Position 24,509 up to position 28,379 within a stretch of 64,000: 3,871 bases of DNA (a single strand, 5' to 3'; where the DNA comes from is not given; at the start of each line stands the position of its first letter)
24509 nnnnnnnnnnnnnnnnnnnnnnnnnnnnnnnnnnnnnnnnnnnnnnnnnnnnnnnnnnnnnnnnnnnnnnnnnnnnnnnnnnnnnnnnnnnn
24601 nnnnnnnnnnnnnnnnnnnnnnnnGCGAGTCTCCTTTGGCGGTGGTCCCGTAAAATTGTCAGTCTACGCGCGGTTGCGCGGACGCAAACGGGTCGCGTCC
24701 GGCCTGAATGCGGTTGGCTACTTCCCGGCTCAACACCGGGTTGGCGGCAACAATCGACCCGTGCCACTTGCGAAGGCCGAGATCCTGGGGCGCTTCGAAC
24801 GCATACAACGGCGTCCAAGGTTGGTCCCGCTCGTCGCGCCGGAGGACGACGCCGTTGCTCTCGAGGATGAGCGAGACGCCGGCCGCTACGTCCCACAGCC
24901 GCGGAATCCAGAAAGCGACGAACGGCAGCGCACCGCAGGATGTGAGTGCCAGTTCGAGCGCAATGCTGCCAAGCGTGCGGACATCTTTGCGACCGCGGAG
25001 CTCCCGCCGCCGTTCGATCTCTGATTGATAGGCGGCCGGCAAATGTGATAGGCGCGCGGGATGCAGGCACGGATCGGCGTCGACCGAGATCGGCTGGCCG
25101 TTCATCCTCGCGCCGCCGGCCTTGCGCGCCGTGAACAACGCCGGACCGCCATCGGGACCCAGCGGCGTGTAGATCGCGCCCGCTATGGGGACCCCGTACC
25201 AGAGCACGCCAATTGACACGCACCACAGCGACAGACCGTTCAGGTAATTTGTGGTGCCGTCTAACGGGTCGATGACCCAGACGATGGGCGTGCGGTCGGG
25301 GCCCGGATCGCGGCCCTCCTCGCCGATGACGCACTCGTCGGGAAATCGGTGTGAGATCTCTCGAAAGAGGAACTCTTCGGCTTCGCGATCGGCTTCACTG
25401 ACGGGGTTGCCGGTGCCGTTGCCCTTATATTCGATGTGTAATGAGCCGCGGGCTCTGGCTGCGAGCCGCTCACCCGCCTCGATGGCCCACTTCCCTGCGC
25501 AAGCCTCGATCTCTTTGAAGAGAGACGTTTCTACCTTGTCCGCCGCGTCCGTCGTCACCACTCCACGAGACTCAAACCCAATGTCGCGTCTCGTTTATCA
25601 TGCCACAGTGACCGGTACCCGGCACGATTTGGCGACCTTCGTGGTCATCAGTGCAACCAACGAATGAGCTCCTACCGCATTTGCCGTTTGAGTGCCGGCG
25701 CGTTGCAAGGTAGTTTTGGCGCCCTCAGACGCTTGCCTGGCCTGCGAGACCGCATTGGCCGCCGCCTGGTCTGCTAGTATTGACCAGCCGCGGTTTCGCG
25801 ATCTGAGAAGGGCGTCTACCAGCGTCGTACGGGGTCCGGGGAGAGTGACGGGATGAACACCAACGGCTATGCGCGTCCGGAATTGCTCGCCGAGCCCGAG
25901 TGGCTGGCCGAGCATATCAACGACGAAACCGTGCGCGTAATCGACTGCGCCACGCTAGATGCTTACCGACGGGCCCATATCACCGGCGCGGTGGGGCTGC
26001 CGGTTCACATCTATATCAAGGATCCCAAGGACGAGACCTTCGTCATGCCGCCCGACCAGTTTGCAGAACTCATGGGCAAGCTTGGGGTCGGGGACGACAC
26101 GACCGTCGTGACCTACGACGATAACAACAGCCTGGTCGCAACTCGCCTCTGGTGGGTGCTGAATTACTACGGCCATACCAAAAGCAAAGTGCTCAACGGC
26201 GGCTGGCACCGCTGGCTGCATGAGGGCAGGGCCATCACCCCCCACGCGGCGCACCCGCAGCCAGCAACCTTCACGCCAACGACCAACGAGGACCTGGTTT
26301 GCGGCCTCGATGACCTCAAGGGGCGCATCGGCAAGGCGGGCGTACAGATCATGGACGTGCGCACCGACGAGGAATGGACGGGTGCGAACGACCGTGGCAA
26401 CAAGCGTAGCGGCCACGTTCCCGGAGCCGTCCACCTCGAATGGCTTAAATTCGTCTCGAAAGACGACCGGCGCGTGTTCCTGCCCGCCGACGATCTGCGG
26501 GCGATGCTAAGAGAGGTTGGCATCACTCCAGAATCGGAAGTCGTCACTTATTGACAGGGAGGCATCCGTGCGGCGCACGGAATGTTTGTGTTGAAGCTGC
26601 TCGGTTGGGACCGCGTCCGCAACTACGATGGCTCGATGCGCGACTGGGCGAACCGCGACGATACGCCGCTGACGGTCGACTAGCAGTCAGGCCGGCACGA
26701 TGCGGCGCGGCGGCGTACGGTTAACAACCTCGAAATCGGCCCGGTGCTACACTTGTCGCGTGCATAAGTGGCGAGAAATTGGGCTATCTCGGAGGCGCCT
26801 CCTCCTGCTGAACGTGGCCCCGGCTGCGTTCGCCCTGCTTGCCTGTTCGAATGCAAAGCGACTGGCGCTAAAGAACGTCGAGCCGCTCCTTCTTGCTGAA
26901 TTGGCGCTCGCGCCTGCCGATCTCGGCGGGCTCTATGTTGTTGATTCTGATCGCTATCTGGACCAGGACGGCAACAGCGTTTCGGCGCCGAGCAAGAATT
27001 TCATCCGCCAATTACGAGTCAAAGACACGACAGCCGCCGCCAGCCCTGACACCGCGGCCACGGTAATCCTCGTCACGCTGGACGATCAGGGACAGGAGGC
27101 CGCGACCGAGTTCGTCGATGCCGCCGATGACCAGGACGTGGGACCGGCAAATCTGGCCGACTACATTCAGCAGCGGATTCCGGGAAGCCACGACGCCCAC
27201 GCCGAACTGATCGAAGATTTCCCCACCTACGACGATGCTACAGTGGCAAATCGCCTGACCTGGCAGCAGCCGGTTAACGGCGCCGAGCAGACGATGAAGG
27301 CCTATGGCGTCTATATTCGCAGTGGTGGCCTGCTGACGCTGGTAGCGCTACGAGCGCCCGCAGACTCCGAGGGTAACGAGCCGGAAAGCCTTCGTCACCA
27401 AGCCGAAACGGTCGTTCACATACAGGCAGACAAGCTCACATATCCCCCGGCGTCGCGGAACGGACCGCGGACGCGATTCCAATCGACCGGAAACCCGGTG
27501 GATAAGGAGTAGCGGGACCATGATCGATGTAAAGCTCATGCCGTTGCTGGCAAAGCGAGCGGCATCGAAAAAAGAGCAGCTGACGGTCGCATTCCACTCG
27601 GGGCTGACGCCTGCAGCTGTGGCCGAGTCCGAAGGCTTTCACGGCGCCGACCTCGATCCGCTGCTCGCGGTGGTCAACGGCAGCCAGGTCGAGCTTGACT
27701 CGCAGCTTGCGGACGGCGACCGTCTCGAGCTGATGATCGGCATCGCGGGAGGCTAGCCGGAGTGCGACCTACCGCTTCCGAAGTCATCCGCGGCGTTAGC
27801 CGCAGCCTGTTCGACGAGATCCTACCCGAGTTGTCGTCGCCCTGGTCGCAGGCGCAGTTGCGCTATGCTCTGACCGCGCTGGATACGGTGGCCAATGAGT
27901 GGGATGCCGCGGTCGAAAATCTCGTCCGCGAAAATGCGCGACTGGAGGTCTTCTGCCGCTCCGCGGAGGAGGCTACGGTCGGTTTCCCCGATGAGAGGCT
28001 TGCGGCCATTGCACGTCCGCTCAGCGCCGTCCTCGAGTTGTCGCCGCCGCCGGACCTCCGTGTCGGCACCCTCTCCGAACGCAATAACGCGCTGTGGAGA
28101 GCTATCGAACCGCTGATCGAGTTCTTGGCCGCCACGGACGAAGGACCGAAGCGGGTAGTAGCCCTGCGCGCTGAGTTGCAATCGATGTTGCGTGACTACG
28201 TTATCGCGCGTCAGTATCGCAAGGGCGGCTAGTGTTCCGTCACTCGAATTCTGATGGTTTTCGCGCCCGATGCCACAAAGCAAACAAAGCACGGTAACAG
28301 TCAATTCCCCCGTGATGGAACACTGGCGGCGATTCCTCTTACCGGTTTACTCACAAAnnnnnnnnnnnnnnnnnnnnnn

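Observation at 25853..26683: Rhodanese with an in-frame UGA at the catalytic cysteine position and a downstream hairpin: candidate selenocysteine sulfurtransferase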

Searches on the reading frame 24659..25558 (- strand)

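Call 56: search_protein_families(library=pfam, proteins=[window:24659-25558:-], max_evalue=1)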
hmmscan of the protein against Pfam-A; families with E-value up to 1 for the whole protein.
window:24659-25558:- (299 aa): 2 families
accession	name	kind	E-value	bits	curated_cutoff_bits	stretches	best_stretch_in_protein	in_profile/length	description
PF00459.30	Inositol_P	-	2.9e-44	152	27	1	16-251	4-242/271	Inositol monophosphatase family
PF12409.13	P5-ATPase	-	0.26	11.8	22.7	1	203-244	23-64/125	P5-type ATPase cation transporter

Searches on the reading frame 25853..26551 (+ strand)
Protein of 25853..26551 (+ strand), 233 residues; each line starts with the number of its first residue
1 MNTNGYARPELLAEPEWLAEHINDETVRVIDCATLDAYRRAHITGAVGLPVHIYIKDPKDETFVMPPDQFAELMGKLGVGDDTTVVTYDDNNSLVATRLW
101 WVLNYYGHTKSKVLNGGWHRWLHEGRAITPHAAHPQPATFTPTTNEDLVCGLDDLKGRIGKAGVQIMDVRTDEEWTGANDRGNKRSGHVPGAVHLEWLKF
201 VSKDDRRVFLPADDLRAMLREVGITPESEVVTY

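Call 24: find_encoding_contigs(protein=window:25853-26551:+, flank=10000, max_places=6)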
Protein window:25853-26551:+ (233 aa): 5 contigs read that carry it; 5 places shown.
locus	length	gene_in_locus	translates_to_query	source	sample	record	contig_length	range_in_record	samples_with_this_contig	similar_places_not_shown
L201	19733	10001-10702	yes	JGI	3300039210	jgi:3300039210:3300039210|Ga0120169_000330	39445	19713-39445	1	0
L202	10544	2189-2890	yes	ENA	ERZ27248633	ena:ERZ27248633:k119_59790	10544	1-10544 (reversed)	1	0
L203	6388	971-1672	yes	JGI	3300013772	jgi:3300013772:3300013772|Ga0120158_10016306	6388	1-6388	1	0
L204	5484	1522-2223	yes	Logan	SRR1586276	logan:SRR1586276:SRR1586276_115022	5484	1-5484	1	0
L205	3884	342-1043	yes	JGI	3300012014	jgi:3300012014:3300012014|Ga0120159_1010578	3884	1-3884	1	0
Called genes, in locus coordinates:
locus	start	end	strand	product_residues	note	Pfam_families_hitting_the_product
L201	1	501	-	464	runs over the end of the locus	PF00082:Peptidase_S8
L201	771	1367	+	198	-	PF05685:Uma2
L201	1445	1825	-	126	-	PF02136:NTF2, PF07366:SnoaL, PF07858:LEH, PF13474:SnoaL_3 (weak), PF14534:DUF4440 (weak), PF12680:SnoaL_2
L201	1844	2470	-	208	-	PF04199:Cyclase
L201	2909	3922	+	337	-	PF00248:Aldo_ket_red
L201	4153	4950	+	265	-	PF02557:VanY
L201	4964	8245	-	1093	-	PF00664:ABC_membrane, PF00005:ABC_tran, PF13304:AAA_21 (faint), PF00027:cNMP_binding, PF00498:FHA, PF16697:Yop-YscD_cpl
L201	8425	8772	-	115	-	PF00561:Abhydrolase_1, PF12146:Hydrolase_4, PF12697:Abhydrolase_6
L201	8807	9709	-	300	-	PF00459:Inositol_P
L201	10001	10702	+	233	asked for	PF00581:Rhodanese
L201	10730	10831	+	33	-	-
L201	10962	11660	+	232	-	-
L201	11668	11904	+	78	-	-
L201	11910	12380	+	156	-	-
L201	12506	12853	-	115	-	PF00072:Response_reg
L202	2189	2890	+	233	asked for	PF00581:Rhodanese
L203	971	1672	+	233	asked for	PF00581:Rhodanese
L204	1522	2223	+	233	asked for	PF00581:Rhodanese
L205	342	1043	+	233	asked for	PF00581:Rhodanese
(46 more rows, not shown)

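Call 41: list_cluster_members(proteins=[window:25853-26551:+, P0001])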
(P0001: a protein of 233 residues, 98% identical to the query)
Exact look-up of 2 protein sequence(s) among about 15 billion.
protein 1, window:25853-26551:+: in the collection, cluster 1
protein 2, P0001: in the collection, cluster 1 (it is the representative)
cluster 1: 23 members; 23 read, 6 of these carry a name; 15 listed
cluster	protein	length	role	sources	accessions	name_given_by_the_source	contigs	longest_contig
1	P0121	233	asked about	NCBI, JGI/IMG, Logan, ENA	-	thiosulfate/3-mercaptopyruvate sulfurtransferase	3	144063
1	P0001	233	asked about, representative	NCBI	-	-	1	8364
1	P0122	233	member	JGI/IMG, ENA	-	thiosulfate/3-mercaptopyruvate sulfurtransferase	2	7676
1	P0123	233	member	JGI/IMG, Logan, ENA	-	thiosulfate/3-mercaptopyruvate sulfurtransferase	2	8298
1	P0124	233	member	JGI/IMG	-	thiosulfate/3-mercaptopyruvate sulfurtransferase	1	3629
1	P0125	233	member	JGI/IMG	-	thiosulfate/3-mercaptopyruvate sulfurtransferase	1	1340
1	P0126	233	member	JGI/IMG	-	thiosulfate/3-mercaptopyruvate sulfurtransferase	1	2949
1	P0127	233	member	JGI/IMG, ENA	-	-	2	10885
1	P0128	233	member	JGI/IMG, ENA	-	-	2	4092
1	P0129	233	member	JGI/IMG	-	-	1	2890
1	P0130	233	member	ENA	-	-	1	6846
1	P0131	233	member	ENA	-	-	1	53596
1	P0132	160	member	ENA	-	-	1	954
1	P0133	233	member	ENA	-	-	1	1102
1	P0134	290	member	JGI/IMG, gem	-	-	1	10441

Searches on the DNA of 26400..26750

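Call 9: search_rna_families(source=window, start=26400, end=26750, threshold=evalue, max_evalue=10)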
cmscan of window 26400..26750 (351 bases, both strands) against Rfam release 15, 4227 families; matches with E-value up to 10: 2.
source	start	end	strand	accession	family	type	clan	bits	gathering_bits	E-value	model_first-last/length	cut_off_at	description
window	26480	26502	+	RF03058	sul1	Cis-reg; riboswitch;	-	14.3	36.2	3.3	29-51/56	no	sul1 RNA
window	26651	26750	-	RF01670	P17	Gene; sRNA;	-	8.4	45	7.4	177-282/282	5'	Pseudomonas sRNA P17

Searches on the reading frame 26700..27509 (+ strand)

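Call 56: search_protein_families(library=pfam, proteins=[window:26700-27509:+], max_evalue=1)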
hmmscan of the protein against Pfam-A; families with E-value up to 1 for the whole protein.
window:26700-27509:+ (270 aa): 1 family
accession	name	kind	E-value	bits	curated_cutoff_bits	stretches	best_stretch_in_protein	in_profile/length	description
PF12680.13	SnoaL_2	-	0.067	14.2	27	1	140-213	28-100/102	SnoaL-like domain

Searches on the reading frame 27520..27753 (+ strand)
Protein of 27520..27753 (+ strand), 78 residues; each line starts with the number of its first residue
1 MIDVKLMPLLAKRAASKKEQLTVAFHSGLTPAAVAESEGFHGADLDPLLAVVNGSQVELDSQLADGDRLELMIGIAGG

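Call 56: search_protein_families(library=pfam, proteins=[window:27520-27753:+], max_evalue=1)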
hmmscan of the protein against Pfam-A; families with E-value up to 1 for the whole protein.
window:27520-27753:+ (78 aa): 4 families
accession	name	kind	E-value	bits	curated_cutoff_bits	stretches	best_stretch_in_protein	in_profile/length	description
PF02597.26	ThiS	-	0.00067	20.6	22.5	1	21-78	14-76/76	ThiS family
PF14451.12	Ub-Mut7C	-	0.0064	16.8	23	1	15-70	19-72/81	Mut7-C ubiquitin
PF02824.27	TGS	-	0.013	15.9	22.2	1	49-71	36-58/60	TGS domain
PF03658.20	Ub-RnfH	-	0.058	14.2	23.7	1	23-71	18-70/83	RnfH family Ubiquitin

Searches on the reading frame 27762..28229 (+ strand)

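Call 56: search_protein_families(library=pfam, proteins=[window:27762-28229:+], max_evalue=1)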
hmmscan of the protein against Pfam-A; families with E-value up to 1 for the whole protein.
window:27762-28229:+ (156 aa): 1 family
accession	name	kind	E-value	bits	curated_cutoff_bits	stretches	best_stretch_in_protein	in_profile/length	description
PF13563.12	2_5_RNA_ligase2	-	0.077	13.5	27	1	73-145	33-97/152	2'-5' RNA ligase superfamily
